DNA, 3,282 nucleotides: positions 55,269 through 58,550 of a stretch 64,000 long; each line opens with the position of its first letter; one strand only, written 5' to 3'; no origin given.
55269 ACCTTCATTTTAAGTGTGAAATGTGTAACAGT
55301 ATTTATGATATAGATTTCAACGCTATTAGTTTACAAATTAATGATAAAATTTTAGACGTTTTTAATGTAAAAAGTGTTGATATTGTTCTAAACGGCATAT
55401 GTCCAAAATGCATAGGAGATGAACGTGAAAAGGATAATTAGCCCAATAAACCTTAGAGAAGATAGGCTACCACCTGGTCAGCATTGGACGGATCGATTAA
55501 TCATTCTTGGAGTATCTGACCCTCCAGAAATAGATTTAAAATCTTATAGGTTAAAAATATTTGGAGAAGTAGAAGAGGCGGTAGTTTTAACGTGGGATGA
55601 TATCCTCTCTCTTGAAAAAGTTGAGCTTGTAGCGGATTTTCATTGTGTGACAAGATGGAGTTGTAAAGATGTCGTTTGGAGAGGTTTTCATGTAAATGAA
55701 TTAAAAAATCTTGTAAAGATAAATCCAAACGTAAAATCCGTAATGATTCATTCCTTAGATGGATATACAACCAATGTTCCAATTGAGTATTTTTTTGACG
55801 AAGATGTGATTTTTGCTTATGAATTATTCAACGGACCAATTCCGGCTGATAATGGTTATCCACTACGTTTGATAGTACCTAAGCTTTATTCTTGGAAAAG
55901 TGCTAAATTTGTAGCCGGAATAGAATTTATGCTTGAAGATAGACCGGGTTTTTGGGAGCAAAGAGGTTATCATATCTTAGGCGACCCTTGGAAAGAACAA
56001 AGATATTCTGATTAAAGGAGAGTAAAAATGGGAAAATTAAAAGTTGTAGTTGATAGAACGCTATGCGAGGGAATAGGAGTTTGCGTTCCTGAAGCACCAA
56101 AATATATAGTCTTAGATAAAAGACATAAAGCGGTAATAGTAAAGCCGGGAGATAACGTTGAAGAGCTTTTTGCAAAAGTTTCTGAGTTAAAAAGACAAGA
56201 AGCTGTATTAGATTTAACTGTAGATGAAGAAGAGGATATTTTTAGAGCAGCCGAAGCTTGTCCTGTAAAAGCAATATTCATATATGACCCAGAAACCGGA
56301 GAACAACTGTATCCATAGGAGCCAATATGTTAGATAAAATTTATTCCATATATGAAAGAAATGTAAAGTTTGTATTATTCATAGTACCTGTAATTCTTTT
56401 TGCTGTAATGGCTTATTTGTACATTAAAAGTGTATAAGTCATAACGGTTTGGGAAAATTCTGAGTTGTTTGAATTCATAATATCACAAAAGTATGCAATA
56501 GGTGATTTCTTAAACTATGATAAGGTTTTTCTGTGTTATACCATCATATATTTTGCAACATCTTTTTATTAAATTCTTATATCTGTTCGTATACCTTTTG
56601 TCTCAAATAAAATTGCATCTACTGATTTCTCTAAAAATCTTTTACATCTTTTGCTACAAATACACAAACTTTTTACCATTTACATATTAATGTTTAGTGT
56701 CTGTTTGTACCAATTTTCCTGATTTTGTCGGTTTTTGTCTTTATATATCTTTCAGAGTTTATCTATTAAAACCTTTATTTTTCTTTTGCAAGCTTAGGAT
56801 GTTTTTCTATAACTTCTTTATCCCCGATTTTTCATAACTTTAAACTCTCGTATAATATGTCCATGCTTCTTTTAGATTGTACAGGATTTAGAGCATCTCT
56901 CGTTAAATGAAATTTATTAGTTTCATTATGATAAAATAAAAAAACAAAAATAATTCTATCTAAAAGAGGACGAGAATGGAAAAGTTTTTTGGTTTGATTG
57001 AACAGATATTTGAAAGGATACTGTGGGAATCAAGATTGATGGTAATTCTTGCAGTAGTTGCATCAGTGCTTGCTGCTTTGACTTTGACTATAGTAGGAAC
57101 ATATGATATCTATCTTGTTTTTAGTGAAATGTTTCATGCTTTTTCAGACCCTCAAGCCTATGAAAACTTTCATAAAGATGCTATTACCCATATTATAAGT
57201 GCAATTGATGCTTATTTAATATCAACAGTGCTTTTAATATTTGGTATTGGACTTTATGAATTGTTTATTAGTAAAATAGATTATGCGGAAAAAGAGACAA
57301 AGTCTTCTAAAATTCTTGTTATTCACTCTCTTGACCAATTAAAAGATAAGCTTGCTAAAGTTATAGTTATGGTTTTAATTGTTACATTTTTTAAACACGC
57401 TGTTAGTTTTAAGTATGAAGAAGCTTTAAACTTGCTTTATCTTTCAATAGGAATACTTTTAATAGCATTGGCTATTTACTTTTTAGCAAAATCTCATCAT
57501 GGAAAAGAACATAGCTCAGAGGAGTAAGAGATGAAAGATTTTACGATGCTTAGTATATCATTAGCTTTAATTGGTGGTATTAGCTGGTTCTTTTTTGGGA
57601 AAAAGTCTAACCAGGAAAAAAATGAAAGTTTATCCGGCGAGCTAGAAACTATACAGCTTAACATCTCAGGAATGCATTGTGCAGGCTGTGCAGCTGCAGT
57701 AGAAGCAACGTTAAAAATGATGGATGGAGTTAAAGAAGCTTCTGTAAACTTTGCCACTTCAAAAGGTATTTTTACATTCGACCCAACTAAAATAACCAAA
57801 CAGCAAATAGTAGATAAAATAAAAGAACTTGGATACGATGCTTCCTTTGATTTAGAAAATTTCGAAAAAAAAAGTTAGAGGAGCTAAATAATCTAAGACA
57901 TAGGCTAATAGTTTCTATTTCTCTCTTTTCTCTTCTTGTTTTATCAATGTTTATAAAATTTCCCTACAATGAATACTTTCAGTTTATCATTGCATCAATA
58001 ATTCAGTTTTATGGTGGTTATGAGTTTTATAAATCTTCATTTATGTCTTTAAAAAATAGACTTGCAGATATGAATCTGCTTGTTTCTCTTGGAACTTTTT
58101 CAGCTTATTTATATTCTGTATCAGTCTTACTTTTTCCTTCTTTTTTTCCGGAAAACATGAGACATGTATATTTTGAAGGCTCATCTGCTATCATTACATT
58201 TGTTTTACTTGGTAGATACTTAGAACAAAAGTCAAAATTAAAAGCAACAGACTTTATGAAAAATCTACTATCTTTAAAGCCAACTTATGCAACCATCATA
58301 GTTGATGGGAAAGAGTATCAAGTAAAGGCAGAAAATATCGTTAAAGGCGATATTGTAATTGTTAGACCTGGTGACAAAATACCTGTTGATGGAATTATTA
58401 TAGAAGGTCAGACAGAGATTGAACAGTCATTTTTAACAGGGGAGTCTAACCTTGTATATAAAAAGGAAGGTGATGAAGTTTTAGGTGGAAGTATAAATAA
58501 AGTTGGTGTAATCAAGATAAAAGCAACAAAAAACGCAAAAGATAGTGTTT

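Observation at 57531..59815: copA is split by a -1 frame change inside an A9 run (A_AAA_AAG): candidate recoding that makes a tethered chaperone and a pump from one gene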

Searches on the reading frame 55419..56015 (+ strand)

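Call 4: search_protein_families(library=pfam, proteins=[window:55419-56015:+])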
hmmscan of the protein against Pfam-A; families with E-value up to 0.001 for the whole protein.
window:55419-56015:+ (198 aa): 1 family
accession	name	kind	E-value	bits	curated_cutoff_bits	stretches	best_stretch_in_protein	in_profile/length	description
PF00174.25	Oxidored_molyb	-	6.2e-37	127.2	24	1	35-179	4-169/169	Oxidoreductase molybdopterin binding domain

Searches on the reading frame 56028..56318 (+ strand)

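Call 4: search_protein_families(library=pfam, proteins=[window:56028-56318:+])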
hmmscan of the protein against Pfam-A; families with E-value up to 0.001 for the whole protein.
window:56028-56318:+ (96 aa): 2 families
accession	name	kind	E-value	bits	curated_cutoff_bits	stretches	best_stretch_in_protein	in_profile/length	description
PF13459.11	Fer4_15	-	3.6e-16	60.1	22.4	1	6-85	1-66/66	4Fe-4S single cluster domain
PF13370.11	Fer4_13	-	9.7e-06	26.6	24.5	1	8-83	1-56/58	4Fe-4S single cluster domain of Ferredoxin I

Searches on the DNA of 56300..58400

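Call 69: search_rna_families(source=window, start=56300, end=58400, threshold=evalue, max_evalue=1)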
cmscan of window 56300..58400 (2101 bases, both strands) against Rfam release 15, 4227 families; matches with E-value up to 1: 1.
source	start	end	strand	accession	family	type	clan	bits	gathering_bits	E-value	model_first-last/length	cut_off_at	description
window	57405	57468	+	RF02411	snoR138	Gene; snRNA; snoRNA; HACA-box;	-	22.7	44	0.16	77-141/154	no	Small nucleolar RNA snoR138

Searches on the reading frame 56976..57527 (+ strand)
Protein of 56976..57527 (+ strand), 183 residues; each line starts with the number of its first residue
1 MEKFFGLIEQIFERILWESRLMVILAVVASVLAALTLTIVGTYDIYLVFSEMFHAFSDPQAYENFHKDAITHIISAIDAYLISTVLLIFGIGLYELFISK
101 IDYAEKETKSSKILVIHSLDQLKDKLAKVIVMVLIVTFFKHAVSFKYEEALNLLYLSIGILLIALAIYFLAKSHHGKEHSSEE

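Call 4: search_protein_families(library=pfam, proteins=[window:56976-57527:+])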
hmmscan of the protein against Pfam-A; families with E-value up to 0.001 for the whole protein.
window:56976-57527:+ (183 aa): 1 family
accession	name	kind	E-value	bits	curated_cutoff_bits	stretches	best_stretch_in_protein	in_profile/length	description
PF03350.21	UPF0114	-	9.8e-36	123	23.1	1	16-141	1-116/117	Uncharacterized protein family, UPF0114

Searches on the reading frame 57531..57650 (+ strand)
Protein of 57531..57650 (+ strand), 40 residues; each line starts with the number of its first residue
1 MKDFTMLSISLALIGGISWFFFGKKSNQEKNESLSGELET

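Call 74: search_protein_families(library=pfam, proteins=[window:57531-57650:+], max_evalue=10)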
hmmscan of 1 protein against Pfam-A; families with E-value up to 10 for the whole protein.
seq(40 aa): 0 families

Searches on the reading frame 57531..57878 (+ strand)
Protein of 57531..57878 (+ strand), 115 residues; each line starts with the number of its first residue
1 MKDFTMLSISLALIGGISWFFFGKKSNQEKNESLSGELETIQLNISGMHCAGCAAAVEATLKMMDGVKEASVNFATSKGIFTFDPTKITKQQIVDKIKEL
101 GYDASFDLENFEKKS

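Call 5: find_encoding_contigs(protein=window:57531-57878:+, flank=5000, max_places=10)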
Protein window:57531-57878:+ (115 aa): 1 contig read that carries it; 1 place shown.
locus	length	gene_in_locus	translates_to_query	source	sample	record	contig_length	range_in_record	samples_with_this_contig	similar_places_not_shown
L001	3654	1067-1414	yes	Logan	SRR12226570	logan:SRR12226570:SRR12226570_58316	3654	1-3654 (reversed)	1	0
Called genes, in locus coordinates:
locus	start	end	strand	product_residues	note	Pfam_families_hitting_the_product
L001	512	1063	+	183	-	PF03350:UPF0114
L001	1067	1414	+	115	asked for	PF00403:HMA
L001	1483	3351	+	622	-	PF00122:E1-E2_ATPase, PF00702:Hydrolase, PF08282:Hydrolase_3 (faint)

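Call 36: find_homologous_proteins(query=window:57531-57875:+, max_evalue=1e-8)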
Query window:57531-57875:+ (115 aa): 78 proteins with E <= 1e-8 among 87 candidates.
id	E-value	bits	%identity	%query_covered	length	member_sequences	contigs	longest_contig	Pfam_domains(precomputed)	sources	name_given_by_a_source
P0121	3.2e-66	238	96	100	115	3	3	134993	PF00403.33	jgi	jgi:copper chaperone CopZ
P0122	3.0e-64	232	94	100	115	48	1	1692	PF00403.33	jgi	-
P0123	7.4e-63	227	92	100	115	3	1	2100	PF00403.33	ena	-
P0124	5.4e-61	221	90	100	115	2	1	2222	PF00403.33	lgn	-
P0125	8.6e-55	201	78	100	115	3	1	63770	PF00403.33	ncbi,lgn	-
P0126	3.5e-53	196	80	100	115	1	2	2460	PF00403.33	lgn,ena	-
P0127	2.7e-45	171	65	98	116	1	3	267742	PF00403.33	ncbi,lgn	ncbi:MAG: heavy metal-associated domain-containing protein [Hydrogenothermaceae bacterium]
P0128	7.0e-45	170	71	100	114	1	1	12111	PF00403.33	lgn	-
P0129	2.5e-44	168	65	98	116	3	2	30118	PF00403.33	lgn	-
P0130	4.2e-44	167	67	100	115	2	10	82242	PF00403.33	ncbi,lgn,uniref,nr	ncbi:cation transporter [Sulfurihydrogenibium azorense]|uniref:cation transporter n=1 Tax=Sulfurihyd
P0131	6.1e-44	166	67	100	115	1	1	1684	PF00403.33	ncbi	ncbi:MAG: cation transporter [Sulfurihydrogenibium azorense]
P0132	8.3e-44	166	67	100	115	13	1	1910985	PF00403.33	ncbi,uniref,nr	ncbi:heavy metal-associated domain-containing protein [Persephonella sp. KM09-Lau-8]|uniref:heavy-me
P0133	9.4e-44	166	66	100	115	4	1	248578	PF00403.33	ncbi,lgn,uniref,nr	ncbi:cation transporter [Sulfurihydrogenibium subterraneum]|uniref:cation transporter n=1 Tax=Sulfur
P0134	9.3e-43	163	65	98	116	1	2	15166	PF00403.33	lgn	-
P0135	1.1e-42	162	66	100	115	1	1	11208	PF00403.33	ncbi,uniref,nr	ncbi:heavy metal-associated domain-containing protein [Sulfurihydrogenibium sp.]|uniref:cation trans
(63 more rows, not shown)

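Call 39: find_related_loci(query=A1, collection=metagenome_contigs, flank=1500)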
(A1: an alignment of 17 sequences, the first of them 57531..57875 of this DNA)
Query A1 (115 aa) in metagenome_contigs; peptide patterns used: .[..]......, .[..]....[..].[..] (x = any residue, [..] = any of these).
212 stretches matched a pattern; 155 encode a relative of the query (tblastn E <= 1e-3); the best 80 are kept; 80 distinct loci.
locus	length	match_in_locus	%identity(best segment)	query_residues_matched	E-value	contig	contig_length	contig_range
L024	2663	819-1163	97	1-115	1e-73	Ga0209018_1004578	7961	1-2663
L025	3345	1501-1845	96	1-115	2e-72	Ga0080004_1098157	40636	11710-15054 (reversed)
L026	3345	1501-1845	95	1-115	8e-71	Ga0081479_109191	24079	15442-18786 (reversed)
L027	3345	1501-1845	65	1-115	2e-48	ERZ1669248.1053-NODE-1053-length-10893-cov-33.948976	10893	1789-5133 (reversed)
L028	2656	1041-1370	63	6-115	4e-45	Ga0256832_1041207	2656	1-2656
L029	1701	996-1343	60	1-115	4e-45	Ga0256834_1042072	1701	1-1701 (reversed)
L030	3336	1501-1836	60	1-112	4e-43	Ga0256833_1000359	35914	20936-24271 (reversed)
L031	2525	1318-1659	57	1-112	1e-40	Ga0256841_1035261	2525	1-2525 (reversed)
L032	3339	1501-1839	57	1-112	2e-39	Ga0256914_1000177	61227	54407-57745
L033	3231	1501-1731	66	39-115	8e-34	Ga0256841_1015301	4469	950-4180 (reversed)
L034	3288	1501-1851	58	1-115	1e-33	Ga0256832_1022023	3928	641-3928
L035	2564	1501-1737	67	37-115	5e-34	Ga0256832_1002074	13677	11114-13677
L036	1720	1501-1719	53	1-72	1e-19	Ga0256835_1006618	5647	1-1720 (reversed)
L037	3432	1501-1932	45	39-115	2e-18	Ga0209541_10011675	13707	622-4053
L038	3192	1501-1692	53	41-104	2e-18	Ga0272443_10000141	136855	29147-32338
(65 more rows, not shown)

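Call 61: predict_structure(alignment_id=A1)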
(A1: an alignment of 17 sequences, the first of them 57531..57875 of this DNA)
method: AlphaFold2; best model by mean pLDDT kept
length: 115 residues; sequences in the alignment: 17
mean_pLDDT: 74.8   pTM: 0.55
mean pLDDT of the five models: 74.8, 72.1, 71.9, 71.7, 69.3
residues with pLDDT >= 90: 30; 70-90: 41; 50-70: 26; < 50: 18
segments of 3 or more residues with pLDDT < 50: 23-35, 111-115
pLDDT, mean of each block of 10 residues (from residue 1): 56 58 45 62 88 90 89 89 89 91 78 47
secondary structure, 60 per line:
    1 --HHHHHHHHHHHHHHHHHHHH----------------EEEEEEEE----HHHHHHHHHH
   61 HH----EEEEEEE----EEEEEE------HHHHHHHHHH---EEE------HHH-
elements in order: H3-22 E39-46 H51-62 E67-73 E78-83 H90-99 E103-105

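Call 75: search_protein_families(library=ncbifam, proteins=[window:57531-57875:+], max_evalue=0.00001)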
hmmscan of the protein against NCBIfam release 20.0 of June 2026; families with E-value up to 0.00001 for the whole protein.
window:57531-57875:+ (115 aa): 12 families
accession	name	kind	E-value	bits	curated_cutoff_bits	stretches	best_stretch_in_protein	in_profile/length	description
NF041115.1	UxxU_metal_bind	equivalog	1e-20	73.7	95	1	38-105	3-70/74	metal-binding (seleno)protein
NF033794.2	chaper_CopZ_Eh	exception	6.7e-18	64.6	95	1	42-105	3-66/68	copper chaperone CopZ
NF033556.1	MerTP_fusion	equivalog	1.1e-16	61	180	1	14-103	96-184/186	mercuric transport protein MerTP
NF033795.1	chaper_CopZ_Bs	exception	2.4e-15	56.5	91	1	42-104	3-65/66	copper chaperone CopZ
TIGR02052.1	MerP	equivalog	9.4e-13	48.5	92.55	1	39-105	23-89/92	mercury resistance system periplasmic binding protein MerP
NF047957.1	CopZ_AFE_1862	equivalog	4.2e-11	43.1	85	1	41-105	1-62/62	CopZ family metallochaperone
TIGR00003.1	TIGR00003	subfamily_domain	2.1e-10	40.7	62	1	42-104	3-65/66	copper ion binding protein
NF010311.1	PRK13748.1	subfamily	1e-09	37.8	600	1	42-109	2-68/560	mercury(II) reductase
NF045683.1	MerT_CopZ_Se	exception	1.4e-09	37.8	375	1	19-106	142-229/235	MerT/CopZ fusion-like heavy metal transport selenoprotein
NF008262.1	PRK11033.1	equivalog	3.3e-09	35.8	1005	1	26-104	28-104/731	zinc/cadmium/mercury/lead-transporting ATPase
NF007952.0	PRK10671.1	equivalog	3.4e-09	35.4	1316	1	37-106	101-167/838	copper-exporting P-type ATPase CopA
NF033775.1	P_type_ZntA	exception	1.6e-08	33.3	1240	1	28-104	37-111/732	Zn(II)/Cd(II)/Pb(II) translocating P-type ATPase ZntA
